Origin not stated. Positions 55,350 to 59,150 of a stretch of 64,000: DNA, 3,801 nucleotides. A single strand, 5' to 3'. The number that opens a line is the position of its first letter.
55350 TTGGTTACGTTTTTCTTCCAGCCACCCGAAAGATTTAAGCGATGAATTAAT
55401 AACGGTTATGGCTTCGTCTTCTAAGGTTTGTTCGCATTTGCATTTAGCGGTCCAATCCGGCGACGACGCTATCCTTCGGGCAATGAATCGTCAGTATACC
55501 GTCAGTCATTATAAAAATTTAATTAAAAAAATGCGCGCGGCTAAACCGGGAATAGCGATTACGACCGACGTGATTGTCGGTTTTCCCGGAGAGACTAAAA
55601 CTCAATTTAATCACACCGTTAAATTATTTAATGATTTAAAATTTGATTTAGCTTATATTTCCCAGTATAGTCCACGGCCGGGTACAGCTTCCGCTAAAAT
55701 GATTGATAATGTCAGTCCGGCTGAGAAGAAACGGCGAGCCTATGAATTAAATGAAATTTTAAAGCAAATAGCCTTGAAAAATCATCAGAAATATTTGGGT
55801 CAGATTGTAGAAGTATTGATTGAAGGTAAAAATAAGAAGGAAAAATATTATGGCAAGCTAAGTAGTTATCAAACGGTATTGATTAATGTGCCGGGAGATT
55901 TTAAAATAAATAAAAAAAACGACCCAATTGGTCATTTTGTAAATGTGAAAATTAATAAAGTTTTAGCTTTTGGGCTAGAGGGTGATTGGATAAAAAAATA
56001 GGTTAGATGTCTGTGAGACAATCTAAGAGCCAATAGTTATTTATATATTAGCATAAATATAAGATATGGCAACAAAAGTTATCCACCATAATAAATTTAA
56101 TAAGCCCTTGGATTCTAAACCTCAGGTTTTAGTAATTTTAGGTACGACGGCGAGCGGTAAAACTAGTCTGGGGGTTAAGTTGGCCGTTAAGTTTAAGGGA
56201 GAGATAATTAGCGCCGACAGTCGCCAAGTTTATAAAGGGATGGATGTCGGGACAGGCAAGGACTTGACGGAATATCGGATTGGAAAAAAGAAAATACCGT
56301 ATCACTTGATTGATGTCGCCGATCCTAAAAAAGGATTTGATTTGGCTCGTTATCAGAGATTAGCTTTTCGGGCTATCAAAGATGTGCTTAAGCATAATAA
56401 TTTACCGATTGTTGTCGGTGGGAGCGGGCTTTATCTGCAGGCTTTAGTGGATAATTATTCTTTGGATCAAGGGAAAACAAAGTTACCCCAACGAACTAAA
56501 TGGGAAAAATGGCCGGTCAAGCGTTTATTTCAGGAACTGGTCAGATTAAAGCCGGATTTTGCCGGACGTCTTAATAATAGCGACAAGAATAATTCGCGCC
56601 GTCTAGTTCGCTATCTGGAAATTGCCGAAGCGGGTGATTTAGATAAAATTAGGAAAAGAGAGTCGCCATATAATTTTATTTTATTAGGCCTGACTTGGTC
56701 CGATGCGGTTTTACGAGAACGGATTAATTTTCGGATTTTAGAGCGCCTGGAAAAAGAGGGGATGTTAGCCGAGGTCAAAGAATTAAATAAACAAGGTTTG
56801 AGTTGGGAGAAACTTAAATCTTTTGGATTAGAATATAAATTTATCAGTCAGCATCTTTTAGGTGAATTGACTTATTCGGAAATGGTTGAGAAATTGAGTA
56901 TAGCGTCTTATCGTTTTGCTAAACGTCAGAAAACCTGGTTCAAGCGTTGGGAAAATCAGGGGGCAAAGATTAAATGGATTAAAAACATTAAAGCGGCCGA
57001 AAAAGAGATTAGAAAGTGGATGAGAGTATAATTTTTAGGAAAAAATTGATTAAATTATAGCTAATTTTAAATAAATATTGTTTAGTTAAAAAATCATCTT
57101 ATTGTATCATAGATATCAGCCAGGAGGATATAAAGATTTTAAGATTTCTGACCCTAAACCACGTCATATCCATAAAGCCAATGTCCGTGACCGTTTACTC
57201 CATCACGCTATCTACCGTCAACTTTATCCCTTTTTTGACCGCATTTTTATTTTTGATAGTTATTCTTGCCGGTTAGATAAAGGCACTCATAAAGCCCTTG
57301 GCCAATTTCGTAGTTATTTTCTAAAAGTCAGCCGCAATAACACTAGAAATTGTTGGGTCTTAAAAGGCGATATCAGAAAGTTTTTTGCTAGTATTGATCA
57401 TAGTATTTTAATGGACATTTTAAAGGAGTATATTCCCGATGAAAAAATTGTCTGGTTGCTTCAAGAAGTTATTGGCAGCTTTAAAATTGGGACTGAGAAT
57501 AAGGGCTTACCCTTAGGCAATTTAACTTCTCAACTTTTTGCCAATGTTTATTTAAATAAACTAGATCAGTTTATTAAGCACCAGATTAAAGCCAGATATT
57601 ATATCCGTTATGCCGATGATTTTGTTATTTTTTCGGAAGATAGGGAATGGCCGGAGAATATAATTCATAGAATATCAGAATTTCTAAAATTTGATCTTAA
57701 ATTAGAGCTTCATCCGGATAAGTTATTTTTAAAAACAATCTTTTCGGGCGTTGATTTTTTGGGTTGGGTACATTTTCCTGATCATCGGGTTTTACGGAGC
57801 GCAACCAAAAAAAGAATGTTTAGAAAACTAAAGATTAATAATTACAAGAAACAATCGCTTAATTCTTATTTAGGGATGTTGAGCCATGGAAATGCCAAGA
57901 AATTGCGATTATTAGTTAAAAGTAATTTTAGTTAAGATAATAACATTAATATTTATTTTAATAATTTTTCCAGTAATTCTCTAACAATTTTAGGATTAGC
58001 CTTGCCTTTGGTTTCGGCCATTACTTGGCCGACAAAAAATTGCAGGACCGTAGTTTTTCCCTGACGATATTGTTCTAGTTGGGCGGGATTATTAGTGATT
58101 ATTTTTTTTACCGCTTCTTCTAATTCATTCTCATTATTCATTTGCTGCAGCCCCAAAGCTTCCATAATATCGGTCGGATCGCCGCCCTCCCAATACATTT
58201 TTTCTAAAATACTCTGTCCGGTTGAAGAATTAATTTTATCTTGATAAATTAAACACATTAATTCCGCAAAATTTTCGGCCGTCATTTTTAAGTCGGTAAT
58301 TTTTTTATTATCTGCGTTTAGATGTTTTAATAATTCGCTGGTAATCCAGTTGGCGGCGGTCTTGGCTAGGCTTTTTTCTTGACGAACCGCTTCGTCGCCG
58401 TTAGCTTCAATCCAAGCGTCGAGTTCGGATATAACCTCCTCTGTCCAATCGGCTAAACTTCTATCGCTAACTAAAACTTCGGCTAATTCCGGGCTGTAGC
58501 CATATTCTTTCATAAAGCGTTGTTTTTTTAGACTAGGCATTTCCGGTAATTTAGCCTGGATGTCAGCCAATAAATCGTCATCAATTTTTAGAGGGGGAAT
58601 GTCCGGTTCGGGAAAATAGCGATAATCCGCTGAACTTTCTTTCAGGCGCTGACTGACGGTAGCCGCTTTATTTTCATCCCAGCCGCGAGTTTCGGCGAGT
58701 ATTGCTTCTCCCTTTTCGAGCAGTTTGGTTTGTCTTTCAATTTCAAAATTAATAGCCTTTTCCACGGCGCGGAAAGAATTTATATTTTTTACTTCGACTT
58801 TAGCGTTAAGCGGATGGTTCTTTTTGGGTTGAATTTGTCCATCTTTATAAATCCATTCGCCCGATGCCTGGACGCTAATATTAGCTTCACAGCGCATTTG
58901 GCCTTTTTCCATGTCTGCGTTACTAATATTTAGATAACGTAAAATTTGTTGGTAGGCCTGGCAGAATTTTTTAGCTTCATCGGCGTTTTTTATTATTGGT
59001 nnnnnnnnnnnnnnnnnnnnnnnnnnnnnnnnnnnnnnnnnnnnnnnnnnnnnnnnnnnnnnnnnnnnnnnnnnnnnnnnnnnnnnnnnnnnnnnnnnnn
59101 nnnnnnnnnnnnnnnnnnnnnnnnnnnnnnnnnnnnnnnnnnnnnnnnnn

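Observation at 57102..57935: DGR-type reverse transcriptase with no adjacent template/variable repeats, sitting between miaA and gatB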

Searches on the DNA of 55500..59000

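Call 50: search_rna_families(source=window, start=55500, end=59000, threshold=evalue, max_evalue=1)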
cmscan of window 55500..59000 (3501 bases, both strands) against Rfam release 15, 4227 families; matches with E-value up to 1: 1.
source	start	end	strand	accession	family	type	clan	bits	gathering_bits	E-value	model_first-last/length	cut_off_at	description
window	57182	57231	-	RF01124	sR36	Gene; snRNA; snoRNA; CD-box;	-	19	55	0.13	1-55/55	no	Small nucleolar RNA sR36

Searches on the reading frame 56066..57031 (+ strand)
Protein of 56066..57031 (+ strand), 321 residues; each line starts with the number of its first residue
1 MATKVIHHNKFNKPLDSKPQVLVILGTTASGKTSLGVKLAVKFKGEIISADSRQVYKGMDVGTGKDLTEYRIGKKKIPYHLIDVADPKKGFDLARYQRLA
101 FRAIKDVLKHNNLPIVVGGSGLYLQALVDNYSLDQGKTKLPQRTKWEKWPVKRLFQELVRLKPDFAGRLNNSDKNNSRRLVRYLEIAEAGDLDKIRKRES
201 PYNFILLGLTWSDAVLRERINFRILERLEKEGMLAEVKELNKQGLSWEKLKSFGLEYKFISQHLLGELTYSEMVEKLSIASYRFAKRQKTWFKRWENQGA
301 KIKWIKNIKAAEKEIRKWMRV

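Call 16: find_encoding_contigs(protein=window:56066-57031:+, flank=10000, max_places=6)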
Protein window:56066-57031:+ (321 aa): no gene with exactly this product is on record in the collection.

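Call 27: find_related_loci(query=window:56066-57031:+, collection=metagenome_contigs, flank=6000)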
Query window:56066-57031:+ (321 aa) in metagenome_contigs; peptide patterns used: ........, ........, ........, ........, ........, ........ (x = any residue, [..] = any of these).
383 stretches matched a pattern; 273 encode a relative of the query (tblastn E <= 1e-3); the best 80 are kept; 80 distinct loci.
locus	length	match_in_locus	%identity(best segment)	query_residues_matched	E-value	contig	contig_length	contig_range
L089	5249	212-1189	74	1-319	2e-162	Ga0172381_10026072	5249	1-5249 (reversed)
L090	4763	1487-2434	67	1-320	9e-148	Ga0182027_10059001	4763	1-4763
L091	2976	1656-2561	71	17-318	3e-148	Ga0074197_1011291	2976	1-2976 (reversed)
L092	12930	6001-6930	66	1-318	2e-140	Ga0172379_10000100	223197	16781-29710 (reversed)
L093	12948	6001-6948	67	1-319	9e-140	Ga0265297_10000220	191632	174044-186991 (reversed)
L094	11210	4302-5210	69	18-320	1e-139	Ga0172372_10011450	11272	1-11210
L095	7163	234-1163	65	1-318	1e-139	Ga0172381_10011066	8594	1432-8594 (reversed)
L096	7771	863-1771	69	18-320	4e-139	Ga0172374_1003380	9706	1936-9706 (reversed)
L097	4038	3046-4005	65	3-318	1e-140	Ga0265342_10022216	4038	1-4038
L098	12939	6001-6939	65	1-318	1e-136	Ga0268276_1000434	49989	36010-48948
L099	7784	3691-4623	63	1-319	3e-134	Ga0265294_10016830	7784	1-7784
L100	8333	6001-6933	64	1-319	2e-132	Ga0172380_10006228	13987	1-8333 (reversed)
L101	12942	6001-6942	65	7-320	1e-131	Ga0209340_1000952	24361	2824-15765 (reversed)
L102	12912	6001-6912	65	18-321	5e-131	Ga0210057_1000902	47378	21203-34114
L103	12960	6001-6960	62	1-320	2e-130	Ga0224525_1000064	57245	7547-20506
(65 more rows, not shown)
